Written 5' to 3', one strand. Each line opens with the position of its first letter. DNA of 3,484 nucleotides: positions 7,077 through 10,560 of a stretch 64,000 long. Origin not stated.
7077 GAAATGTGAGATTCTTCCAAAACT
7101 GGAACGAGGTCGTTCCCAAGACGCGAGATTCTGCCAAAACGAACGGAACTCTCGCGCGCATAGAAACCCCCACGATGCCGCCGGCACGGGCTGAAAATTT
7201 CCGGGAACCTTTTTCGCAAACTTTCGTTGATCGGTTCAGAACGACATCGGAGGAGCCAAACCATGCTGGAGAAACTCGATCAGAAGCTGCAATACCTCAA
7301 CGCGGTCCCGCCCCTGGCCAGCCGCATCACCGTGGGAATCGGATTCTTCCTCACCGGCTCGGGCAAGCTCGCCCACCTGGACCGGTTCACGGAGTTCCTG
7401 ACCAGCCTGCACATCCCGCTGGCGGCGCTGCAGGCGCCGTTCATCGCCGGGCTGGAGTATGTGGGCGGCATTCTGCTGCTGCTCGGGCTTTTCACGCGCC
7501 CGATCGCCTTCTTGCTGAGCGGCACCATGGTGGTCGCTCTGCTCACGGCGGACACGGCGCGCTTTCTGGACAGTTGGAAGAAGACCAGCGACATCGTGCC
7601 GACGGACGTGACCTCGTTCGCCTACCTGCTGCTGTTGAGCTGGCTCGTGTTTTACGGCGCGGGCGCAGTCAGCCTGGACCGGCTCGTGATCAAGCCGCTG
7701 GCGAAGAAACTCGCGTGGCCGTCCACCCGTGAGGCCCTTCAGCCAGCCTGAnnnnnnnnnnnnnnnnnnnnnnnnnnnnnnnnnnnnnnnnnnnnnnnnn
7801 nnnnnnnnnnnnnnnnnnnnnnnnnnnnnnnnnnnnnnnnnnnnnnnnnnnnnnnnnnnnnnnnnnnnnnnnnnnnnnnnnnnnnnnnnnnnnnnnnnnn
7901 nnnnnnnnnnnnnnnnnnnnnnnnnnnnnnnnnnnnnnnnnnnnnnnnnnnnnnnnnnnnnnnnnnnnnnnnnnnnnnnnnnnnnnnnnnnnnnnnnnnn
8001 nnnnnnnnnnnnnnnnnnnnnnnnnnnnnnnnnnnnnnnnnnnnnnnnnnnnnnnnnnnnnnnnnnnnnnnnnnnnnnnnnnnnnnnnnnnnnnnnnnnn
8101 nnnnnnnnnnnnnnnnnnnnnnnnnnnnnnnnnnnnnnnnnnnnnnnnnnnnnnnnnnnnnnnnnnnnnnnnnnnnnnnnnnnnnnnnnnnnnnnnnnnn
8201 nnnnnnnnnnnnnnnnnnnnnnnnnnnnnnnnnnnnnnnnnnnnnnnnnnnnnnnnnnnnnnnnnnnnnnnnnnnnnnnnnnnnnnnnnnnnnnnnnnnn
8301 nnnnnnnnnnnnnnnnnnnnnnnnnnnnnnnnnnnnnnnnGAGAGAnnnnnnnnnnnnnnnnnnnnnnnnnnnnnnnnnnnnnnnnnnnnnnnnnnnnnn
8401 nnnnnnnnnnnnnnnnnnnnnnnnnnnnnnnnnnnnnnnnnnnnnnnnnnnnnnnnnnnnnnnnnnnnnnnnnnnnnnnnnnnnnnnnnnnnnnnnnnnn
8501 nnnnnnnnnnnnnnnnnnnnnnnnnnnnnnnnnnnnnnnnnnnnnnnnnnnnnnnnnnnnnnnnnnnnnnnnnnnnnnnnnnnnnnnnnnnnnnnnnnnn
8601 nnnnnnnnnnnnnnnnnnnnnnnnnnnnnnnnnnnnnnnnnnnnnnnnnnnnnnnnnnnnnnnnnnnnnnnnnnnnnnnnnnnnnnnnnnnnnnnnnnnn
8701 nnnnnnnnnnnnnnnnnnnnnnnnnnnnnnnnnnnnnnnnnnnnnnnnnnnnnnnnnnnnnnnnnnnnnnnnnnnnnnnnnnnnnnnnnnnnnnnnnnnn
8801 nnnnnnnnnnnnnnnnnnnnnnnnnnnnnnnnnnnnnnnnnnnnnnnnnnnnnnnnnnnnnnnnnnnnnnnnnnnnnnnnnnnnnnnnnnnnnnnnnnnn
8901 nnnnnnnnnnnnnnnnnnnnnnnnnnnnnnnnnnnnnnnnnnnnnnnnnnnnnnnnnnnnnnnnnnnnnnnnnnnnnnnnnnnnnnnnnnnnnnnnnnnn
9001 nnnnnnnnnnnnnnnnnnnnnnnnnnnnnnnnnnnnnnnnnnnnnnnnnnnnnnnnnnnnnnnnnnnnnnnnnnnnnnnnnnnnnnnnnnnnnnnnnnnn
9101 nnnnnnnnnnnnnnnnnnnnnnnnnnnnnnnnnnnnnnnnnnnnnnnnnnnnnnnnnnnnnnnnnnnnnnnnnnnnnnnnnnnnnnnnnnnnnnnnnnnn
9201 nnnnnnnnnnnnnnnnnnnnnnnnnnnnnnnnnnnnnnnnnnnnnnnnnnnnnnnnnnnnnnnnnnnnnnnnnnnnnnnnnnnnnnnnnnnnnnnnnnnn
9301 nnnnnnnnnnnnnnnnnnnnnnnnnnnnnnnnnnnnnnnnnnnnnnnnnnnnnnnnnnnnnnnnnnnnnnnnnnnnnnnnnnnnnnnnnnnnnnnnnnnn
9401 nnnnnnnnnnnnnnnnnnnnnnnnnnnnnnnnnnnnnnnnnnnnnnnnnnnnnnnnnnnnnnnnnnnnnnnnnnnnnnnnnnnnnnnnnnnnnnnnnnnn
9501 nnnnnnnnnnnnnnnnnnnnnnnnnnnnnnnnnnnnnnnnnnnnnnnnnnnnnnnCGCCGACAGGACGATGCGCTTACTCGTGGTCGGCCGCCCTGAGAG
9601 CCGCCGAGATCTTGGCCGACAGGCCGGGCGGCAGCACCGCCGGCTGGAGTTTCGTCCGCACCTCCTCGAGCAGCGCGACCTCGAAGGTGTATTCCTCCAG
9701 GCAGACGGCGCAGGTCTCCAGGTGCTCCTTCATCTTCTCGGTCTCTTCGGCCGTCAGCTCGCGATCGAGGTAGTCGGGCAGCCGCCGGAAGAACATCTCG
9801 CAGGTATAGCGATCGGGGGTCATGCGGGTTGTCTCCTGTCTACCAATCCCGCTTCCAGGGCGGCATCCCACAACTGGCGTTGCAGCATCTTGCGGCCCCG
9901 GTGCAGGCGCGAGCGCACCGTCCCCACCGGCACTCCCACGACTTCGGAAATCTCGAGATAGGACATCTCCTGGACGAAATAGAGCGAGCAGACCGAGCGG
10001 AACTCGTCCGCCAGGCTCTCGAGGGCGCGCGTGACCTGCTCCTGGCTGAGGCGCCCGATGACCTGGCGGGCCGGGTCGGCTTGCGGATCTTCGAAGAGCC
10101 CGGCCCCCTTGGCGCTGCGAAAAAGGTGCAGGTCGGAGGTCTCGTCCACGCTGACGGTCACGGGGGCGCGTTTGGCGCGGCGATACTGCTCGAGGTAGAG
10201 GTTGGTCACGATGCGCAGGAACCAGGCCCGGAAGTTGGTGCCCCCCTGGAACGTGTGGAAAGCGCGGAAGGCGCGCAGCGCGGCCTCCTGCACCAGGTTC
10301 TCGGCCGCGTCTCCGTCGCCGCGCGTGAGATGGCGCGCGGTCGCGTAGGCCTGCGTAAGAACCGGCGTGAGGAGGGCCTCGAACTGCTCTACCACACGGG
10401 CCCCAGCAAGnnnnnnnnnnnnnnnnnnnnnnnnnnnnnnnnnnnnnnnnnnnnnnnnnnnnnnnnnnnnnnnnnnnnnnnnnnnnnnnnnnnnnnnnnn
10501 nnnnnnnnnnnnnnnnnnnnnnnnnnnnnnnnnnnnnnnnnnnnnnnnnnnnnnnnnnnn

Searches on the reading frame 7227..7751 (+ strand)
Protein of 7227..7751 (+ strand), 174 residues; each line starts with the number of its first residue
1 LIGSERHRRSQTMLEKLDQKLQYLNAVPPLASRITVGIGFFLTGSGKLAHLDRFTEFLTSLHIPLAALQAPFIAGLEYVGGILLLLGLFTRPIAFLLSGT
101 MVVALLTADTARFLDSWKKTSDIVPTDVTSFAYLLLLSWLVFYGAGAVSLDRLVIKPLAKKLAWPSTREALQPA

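Call 42: search_protein_families(library=pfam, proteins=[window:7227-7751:+], max_evalue=0.01)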
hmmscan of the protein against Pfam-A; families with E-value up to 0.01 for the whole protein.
window:7227-7751:+ (174 aa): 3 families
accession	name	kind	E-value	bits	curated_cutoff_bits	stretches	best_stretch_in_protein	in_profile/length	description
PF07681.17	DoxX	-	6e-17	62.5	23.6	1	30-108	3-83/85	DoxX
PF07291.16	MauE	-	1.9e-06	28.6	27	1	30-104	6-83/128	Methylamine utilisation protein MauE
PF04173.18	DoxD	-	0.0012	19.2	22.7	1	72-160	70-150/167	TQO small subunit DoxD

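Call 85: search_protein_families(library=ncbifam, proteins=[window:7227-7751:+], max_evalue=0.001)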
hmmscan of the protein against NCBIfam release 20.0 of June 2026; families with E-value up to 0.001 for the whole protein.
window:7227-7751:+ (174 aa): 1 family
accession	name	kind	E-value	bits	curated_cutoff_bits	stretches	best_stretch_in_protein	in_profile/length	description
NF050144.1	matur_HvfX_fam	equivalog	3.1e-14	53.5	80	1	27-109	2-88/165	HvfX family Cu-binding RiPP maturation protein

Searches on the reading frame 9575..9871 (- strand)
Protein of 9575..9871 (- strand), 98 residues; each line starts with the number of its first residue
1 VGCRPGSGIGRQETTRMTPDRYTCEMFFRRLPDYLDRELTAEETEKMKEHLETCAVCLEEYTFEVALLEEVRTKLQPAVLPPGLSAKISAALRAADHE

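Call 42: search_protein_families(library=pfam, proteins=[window:9575-9871:-], max_evalue=0.01)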
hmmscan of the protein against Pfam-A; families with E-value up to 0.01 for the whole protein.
window:9575-9871:- (98 aa): 1 family
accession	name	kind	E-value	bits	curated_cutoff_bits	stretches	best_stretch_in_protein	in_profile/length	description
PF13490.11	zf-HC2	-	1.2e-10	41.7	22.2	1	24-57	1-34/35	Putative zinc-finger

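Call 85: search_protein_families(library=ncbifam, proteins=[window:9575-9871:-], max_evalue=0.001)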
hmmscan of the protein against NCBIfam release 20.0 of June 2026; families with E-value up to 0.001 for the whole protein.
window:9575-9871:- (98 aa): 3 families
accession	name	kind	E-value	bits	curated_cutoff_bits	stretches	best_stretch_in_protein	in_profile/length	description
TIGR03988.1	antisig_RsrA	equivalog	3.8e-12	46.1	62.5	1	24-96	2-74/77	mycothiol system anti-sigma-R factor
NF052375.1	antisigma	equivalog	2.8e-05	24.2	100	1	31-95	2-65/217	anti-sigma factor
NF010501.0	PRK13920.1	subfamily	0.00074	19.2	225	1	31-95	8-72/213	putative anti-sigmaE protein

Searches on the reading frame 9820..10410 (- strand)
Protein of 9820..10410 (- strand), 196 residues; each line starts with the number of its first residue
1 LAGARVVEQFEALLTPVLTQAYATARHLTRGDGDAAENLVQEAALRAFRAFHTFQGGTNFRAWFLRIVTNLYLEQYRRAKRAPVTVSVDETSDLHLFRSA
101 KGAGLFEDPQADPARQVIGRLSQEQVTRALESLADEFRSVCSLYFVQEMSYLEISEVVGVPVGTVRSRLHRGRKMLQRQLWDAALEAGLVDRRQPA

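Call 85: search_protein_families(library=ncbifam, proteins=[window:9820-10410:-], max_evalue=0.001)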
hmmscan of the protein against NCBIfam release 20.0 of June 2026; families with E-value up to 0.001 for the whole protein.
window:9820-10410:- (196 aa): 81 families (the best 25 are shown)
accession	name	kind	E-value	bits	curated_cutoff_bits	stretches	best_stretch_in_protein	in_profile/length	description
TIGR02947.1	SigH_actino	hypoth_equivalog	6.4e-43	146.7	251.55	1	8-191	11-190/193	RNA polymerase sigma-70 factor, TIGR02947 family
NF009185.0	PRK12533.1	equivalog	7.5e-35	120.6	248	1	7-183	28-196/231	RNA polymerase sigma factor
NF008888.0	PRK11922.1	equivalog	6e-30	104.6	204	1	9-181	31-197/231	RNA polymerase sigma factor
NF007223.0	PRK09641.1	equivalog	3.9e-28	98.6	209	1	31-181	40-185/187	RNA polymerase sigma factor SigW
NF007229.0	PRK09647.1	equivalog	5.5e-28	97.8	265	1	20-186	56-208/220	RNA polymerase sigma factor SigE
TIGR02937.1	sigma70-ECF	superfamily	9.6e-26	90.4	42.9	1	9-180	2-165/165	sigma-70 family RNA polymerase sigma factor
TIGR02948.1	SigW_bacill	equivalog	3.7e-24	85.8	243.1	1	31-181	40-185/187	RNA polymerase sigma factor SigW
NF009164.0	PRK12511.1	equivalog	5.1e-24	84.8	185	1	22-177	18-156/182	RNA polymerase sigma factor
NF009198.0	PRK12546.1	equivalog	1.3e-23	83.7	270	1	19-180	18-161/188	RNA polymerase sigma factor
TIGR02939.1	RpoE_Sigma70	equivalog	1.9e-22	80.2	236.15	1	33-180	44-186/190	RNA polymerase sigma factor RpoE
TIGR02950.1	SigM_subfam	subfamily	2.6e-22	79.4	147.95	1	31-179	22-157/159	RNA polymerase sigma factor, SigM family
NF004113.0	PRK05602.1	equivalog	1.1e-21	77.4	208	1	5-183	42-204/211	RNA polymerase sigma factor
NF009166.1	PRK12513.1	equivalog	1.2e-21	77.4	206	1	10-182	24-188/193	RNA polymerase sigma factor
NF009174.0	PRK12522.1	equivalog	3.7e-21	75.9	217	1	12-180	7-167/175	RNA polymerase sigma factor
TIGR02983.1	SigE-fam_strep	subfamily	8e-21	74.6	141.55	1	8-180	6-158/162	SigE family RNA polymerase sigma factor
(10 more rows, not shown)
